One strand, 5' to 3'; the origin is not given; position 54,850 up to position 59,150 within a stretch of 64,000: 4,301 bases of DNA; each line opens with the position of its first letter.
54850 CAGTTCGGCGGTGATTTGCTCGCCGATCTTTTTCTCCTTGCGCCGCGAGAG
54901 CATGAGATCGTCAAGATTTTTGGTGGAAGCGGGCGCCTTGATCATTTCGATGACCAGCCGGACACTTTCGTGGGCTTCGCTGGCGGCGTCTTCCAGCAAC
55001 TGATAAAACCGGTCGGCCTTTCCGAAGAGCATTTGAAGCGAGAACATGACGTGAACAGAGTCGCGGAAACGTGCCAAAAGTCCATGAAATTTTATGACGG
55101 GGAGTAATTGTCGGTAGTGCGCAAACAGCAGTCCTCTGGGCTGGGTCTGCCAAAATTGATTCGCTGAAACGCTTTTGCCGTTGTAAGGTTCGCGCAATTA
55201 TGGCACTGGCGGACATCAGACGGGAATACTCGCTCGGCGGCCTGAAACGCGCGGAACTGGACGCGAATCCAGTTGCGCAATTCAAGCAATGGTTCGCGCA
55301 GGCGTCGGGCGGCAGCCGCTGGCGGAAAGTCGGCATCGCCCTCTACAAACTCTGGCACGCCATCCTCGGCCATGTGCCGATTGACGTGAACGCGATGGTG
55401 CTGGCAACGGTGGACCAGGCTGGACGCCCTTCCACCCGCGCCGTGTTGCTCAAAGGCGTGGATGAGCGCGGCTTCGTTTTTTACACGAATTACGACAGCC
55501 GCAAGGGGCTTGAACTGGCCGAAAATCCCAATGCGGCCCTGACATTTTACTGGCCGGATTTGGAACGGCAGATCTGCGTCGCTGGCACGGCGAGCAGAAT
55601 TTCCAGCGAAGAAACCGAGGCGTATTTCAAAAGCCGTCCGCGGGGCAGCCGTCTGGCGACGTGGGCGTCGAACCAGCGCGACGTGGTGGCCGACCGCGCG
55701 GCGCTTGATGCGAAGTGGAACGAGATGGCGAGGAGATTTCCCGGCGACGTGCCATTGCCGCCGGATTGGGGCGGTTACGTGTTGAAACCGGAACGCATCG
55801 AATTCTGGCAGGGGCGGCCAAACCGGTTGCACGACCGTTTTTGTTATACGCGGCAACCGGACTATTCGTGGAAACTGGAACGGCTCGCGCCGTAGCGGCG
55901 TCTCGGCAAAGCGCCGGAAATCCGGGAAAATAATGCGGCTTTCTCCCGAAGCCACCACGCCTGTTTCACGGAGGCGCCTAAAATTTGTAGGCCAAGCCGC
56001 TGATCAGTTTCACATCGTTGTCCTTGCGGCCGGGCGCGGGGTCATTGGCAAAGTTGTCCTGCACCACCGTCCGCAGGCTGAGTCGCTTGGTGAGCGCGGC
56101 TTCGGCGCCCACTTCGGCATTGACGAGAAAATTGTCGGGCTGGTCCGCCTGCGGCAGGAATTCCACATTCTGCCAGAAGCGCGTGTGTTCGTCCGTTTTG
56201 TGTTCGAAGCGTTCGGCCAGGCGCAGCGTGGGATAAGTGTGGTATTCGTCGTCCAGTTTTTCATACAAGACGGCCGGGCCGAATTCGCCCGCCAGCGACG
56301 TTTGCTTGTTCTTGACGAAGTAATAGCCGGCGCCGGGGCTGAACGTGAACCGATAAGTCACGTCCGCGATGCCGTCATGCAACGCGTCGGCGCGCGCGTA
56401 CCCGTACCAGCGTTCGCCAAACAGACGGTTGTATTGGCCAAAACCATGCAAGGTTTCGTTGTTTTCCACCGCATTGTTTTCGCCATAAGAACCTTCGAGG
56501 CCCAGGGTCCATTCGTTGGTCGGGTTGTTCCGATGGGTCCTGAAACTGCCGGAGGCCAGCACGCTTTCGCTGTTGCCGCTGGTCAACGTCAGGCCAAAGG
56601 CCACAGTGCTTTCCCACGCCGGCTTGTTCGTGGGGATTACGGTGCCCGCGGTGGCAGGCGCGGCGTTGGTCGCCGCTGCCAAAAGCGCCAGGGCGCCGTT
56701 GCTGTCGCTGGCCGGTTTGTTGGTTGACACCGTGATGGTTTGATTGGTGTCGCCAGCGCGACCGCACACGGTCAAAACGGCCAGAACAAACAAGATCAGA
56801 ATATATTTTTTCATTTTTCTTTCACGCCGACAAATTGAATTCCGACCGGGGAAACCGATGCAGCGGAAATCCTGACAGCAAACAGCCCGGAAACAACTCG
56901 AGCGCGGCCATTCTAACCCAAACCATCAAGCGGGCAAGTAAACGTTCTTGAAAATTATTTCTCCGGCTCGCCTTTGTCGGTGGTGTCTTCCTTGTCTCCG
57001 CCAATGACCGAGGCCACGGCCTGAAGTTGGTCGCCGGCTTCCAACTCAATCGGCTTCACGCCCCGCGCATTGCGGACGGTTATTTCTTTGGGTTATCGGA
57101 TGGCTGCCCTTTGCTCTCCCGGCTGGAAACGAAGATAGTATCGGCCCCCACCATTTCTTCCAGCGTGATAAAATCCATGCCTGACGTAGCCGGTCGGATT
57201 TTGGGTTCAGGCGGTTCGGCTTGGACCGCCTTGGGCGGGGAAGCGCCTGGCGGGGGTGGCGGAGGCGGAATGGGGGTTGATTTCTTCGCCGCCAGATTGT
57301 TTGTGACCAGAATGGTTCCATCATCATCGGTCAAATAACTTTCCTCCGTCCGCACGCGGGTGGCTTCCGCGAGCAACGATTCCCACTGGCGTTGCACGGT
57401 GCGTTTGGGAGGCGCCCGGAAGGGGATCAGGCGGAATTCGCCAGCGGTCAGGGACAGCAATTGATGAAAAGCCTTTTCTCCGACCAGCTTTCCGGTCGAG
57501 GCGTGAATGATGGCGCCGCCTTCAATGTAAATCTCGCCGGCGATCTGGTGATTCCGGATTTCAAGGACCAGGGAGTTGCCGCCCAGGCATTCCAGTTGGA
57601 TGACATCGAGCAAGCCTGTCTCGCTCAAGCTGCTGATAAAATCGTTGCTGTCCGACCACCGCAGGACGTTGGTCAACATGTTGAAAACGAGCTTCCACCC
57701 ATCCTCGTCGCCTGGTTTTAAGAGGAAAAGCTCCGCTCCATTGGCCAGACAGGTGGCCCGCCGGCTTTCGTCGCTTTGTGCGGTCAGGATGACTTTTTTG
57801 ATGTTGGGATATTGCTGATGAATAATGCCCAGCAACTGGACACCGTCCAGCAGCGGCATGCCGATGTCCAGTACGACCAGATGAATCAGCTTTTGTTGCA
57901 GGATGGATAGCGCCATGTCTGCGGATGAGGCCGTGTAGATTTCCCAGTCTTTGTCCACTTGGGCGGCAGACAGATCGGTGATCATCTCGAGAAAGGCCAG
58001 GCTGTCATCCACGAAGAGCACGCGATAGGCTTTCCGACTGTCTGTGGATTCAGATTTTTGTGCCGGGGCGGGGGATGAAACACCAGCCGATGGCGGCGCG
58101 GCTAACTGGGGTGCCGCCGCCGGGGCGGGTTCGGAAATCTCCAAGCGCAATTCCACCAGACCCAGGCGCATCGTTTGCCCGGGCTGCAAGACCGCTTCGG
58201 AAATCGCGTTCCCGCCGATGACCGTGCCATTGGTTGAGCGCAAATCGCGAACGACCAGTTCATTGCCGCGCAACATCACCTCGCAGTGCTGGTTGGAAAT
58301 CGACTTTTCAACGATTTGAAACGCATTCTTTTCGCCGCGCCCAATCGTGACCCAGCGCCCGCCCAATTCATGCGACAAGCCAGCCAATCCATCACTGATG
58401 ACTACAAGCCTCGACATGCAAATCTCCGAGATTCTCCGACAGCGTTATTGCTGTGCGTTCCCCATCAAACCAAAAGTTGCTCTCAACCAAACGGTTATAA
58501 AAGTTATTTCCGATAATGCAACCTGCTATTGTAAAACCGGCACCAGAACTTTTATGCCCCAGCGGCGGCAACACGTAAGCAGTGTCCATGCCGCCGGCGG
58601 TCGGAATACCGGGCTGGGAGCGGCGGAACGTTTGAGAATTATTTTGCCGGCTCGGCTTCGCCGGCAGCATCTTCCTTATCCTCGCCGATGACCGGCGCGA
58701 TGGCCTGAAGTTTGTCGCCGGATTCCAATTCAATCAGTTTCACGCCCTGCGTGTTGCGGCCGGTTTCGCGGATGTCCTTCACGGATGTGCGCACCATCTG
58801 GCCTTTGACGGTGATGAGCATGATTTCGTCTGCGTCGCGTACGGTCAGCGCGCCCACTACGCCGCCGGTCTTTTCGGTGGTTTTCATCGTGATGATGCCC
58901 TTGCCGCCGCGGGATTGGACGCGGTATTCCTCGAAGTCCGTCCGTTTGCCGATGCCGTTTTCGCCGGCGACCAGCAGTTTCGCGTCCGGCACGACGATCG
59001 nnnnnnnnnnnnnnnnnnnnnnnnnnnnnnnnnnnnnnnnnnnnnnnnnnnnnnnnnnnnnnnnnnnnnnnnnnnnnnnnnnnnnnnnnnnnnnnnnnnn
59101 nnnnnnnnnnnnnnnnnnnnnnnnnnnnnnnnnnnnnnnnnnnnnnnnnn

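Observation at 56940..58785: An FHA-REC-DUF4388 signalling gene inserted at the gyrA 3' end, with a diverged second copy of the gyrA terminus left downstream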

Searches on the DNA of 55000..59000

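Call 36: search_rna_families(source=window, start=55000, end=59000, threshold=evalue, max_evalue=1)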
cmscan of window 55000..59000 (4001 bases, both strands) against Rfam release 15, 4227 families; matches with E-value up to 1: 0.
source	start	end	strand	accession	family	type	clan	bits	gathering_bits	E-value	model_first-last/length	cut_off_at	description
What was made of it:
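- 56815..56954 (-): Ancestral gyrA-DUF481 spacer, now between the relic and DUF481. It carries a promoter-like site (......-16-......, 56937..56910) and a conserved leader. No Rfam match (call 36).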

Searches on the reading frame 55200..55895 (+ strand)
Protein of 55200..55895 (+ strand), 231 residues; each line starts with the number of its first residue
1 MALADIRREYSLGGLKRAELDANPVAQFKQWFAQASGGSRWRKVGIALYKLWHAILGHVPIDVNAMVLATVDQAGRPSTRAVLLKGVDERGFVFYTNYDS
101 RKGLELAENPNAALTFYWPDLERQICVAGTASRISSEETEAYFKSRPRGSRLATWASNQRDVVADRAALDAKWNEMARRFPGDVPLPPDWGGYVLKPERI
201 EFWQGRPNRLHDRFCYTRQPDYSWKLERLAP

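Call 5: search_protein_families(library=pfam, proteins=[window:55200-55895:+], max_evalue=0.01)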
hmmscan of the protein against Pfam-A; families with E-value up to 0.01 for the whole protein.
window:55200-55895:+ (231 aa): 4 families
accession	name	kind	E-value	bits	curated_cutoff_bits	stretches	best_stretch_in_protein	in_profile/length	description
PF01243.27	PNPOx_N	-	2.2e-24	86.6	28.1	1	63-174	12-114/120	Pyridoxamine 5'-phosphate oxidase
PF10590.14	PNP_phzG_C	-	7.6e-23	80.6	27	1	190-231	1-42/42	Pyridoxine 5'-phosphate oxidase C-terminal dimerisation region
PF12766.13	Pyridox_oxase_2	-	3e-06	28.2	26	1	64-132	22-97/100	Pyridoxamine 5'-phosphate oxidase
PF16242.11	Pyrid_ox_like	-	0.00013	21.9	28.8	0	62-135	12-86/149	Pyridoxamine 5'-phosphate oxidase like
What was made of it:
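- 55200..55895 (+): pdxH (pyridoxamine 5'-phosphate oxidase), convergent; the right-hand border of the variable interval. Pfam PNPOx_N and PNP_phzG_C (call 5).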
